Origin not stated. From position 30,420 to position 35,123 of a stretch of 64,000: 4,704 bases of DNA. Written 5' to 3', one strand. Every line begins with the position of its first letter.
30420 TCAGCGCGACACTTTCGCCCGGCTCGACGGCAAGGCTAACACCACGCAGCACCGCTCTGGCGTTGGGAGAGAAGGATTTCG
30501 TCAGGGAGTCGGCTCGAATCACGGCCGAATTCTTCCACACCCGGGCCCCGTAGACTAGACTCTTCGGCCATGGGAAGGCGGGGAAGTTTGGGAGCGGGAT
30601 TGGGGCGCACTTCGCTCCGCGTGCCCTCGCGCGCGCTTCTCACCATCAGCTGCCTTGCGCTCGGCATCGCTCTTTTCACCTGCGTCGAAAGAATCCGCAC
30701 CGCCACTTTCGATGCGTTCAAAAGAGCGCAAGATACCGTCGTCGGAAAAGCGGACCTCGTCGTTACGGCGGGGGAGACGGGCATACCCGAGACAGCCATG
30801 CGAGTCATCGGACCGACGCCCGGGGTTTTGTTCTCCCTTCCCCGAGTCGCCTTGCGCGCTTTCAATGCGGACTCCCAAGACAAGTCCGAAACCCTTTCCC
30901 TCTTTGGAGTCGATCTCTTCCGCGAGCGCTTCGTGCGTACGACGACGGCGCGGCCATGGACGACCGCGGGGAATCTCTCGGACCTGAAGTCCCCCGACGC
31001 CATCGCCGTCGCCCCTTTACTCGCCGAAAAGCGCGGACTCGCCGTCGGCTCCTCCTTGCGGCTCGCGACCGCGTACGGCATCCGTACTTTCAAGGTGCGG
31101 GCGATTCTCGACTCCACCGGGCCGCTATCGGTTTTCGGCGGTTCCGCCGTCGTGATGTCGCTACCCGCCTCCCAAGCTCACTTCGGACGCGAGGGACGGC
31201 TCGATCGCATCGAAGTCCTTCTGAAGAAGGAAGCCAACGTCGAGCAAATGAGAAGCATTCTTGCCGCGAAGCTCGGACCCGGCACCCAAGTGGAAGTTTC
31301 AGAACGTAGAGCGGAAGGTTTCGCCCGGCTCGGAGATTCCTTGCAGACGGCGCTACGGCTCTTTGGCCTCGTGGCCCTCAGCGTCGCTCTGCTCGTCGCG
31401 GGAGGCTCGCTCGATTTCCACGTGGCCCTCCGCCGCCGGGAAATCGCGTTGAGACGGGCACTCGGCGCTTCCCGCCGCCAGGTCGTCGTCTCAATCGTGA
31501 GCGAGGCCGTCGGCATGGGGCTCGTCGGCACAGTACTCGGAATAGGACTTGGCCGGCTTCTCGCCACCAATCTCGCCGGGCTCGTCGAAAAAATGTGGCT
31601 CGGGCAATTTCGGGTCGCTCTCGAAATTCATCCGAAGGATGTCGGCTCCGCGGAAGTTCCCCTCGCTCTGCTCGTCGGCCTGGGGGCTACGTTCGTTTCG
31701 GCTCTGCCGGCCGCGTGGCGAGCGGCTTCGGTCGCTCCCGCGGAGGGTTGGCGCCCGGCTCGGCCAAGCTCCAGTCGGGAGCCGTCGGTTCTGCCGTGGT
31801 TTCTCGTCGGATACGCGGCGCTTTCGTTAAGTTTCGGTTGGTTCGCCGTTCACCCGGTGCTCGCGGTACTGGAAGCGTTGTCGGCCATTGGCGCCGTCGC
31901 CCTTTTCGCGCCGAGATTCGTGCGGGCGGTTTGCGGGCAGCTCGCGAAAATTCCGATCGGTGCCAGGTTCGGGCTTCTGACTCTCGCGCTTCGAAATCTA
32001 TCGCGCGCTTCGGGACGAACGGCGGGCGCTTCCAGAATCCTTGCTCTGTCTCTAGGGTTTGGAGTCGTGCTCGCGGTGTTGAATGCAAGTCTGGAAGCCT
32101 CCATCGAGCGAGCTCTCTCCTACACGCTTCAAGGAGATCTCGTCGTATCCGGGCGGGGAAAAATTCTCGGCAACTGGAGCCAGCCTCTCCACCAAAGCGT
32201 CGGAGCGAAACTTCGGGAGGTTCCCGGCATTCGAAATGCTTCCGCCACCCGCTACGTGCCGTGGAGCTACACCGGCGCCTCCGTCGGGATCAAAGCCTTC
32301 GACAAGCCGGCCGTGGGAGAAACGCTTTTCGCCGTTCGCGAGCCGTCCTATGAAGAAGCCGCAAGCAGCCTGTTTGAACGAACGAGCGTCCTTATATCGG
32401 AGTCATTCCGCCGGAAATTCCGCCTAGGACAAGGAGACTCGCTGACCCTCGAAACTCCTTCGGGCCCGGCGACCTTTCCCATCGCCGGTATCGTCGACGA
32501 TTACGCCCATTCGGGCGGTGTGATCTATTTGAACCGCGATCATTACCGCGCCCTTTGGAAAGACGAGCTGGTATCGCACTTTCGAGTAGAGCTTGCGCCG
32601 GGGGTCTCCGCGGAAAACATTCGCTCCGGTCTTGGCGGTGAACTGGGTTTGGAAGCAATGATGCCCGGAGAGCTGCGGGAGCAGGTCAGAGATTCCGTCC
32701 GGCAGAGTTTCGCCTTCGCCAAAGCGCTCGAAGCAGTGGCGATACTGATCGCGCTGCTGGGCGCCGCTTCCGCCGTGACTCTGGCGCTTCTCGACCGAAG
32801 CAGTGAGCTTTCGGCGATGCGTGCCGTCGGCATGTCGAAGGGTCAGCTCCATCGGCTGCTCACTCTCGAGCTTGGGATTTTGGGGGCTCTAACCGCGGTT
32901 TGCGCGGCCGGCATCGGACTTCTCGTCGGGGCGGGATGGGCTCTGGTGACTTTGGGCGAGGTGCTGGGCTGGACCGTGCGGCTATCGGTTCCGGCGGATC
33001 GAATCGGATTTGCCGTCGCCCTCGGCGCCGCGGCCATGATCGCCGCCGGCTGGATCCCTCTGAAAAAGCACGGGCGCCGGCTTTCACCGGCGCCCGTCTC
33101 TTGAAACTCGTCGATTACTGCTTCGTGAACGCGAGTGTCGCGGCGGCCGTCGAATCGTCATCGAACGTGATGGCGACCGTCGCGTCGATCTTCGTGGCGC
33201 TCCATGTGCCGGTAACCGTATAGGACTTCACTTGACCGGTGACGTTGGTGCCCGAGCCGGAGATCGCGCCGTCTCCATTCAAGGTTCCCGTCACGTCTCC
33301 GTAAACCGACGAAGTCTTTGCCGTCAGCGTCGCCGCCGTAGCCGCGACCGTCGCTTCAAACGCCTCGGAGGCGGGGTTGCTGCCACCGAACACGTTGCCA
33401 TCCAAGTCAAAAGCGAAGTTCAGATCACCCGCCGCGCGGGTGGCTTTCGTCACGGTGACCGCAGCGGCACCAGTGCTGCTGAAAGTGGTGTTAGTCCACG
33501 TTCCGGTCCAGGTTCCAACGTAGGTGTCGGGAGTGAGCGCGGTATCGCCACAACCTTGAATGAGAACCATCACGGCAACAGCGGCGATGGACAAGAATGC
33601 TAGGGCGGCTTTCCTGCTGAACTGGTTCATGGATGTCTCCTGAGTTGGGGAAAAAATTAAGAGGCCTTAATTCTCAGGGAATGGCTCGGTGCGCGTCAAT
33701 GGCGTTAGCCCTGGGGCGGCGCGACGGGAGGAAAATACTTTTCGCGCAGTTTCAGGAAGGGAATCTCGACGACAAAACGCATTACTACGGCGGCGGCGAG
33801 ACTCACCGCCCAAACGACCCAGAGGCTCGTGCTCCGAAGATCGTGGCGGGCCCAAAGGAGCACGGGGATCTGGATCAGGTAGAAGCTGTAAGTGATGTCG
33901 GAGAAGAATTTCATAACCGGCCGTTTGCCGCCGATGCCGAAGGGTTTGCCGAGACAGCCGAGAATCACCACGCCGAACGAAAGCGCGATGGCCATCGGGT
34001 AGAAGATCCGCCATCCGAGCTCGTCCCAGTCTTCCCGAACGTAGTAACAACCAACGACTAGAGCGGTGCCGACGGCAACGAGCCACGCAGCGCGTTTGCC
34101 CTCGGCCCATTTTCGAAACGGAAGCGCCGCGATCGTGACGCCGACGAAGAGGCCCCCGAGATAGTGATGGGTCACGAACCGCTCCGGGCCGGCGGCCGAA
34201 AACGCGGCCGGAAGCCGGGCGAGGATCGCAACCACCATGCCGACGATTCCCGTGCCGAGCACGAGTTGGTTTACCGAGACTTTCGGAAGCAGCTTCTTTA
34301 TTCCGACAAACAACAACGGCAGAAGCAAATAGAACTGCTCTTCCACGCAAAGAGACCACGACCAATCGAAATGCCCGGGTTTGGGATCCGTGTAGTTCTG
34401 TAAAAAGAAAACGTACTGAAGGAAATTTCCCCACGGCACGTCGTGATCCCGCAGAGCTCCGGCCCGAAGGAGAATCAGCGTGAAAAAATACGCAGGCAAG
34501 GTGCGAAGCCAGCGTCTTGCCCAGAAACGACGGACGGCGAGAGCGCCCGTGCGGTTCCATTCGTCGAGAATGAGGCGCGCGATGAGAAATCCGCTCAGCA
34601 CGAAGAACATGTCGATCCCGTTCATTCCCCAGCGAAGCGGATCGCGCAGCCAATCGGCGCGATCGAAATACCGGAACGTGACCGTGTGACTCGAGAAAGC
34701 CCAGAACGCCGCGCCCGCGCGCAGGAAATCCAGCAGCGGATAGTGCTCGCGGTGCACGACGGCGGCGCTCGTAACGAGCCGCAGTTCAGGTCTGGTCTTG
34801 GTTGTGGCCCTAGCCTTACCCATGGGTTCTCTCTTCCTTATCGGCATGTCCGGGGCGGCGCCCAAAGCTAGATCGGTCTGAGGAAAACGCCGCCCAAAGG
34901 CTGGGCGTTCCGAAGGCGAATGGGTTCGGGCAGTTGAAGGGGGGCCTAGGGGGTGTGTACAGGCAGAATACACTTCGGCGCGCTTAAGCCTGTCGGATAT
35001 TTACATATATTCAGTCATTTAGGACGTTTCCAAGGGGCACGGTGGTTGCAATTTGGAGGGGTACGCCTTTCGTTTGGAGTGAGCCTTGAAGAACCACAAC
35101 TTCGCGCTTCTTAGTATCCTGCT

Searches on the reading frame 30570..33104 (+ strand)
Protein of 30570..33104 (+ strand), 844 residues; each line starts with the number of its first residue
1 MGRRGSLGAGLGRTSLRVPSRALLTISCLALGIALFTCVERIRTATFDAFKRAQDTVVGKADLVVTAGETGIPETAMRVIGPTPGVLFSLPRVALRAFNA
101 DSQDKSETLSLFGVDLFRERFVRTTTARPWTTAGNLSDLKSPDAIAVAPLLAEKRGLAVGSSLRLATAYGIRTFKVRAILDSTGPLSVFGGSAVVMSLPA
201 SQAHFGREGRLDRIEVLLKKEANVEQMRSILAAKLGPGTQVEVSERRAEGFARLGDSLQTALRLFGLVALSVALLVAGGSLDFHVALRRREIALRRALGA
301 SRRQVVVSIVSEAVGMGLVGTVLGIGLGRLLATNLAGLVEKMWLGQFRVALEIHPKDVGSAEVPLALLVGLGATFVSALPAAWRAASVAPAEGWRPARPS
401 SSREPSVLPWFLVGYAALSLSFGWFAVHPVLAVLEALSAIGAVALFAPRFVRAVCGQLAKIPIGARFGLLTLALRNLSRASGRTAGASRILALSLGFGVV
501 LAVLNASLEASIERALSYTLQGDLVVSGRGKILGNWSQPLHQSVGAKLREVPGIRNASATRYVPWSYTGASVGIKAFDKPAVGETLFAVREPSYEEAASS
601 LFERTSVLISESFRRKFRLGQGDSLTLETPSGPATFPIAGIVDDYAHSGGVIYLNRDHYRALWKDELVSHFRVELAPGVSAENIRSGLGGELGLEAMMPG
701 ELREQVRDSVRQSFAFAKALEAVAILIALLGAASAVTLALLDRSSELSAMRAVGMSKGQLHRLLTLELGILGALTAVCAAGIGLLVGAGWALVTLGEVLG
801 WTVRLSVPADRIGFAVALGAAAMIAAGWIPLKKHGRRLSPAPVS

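Call 84: search_protein_families(library=pfam, proteins=[window:30570-33104:+], max_evalue=0.00001)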
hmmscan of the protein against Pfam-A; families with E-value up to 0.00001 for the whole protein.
window:30570-33104:+ (844 aa): 2 families
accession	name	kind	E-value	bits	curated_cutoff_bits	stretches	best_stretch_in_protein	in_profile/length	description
PF02687.27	FtsX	-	1e-25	90.6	25.5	2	264-388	2-118/120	FtsX-like permease C-terminal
PF12704.14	MacB_PCD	-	1.7e-18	68.1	27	2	23-231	2-204/207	MacB-like periplasmic core domain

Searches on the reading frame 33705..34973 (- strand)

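Call 84: search_protein_families(library=pfam, proteins=[window:33705-34973:-], max_evalue=0.00001)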
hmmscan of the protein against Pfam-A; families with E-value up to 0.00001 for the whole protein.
window:33705-34973:- (422 aa): 1 family
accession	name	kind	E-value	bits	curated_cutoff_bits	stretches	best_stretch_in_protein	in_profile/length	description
PF01757.29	Acyl_transf_3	-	4.4e-25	88.8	31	1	81-397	4-319/326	Acyltransferase domain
